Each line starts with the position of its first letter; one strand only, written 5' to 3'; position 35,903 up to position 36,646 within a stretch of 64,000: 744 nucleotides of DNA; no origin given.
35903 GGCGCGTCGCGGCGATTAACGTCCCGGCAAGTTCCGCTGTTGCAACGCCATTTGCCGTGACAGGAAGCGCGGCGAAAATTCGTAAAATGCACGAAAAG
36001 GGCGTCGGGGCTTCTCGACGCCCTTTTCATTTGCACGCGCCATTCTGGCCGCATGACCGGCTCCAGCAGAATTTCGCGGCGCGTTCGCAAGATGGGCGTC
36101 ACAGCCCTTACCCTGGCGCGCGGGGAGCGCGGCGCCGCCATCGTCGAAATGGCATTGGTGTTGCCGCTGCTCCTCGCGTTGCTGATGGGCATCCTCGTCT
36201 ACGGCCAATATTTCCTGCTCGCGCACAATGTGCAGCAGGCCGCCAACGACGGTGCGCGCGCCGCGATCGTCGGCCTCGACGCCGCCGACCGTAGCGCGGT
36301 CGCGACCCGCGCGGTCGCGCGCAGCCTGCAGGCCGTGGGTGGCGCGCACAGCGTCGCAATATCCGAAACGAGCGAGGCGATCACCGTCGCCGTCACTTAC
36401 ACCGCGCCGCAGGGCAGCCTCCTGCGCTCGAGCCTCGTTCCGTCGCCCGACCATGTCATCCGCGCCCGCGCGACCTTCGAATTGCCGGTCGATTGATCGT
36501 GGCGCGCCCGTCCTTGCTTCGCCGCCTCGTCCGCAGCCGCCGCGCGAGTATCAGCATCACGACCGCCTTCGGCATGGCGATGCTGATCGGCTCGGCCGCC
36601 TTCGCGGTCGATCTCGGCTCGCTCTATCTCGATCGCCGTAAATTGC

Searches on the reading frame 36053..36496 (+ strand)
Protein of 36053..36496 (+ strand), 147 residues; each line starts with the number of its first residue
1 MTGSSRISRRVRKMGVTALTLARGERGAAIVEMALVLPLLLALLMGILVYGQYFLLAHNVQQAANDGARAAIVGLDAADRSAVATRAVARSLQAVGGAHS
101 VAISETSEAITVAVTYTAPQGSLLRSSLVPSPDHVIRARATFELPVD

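Call 48: search_protein_families(library=pfam, proteins=[window:36053-36496:+])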
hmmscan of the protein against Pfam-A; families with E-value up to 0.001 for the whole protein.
window:36053-36496:+ (147 aa): 1 family
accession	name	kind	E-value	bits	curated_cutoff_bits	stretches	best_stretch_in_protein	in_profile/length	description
PF07811.17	TadE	-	5e-14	52.6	22.9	1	27-69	1-43/43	TadE-like protein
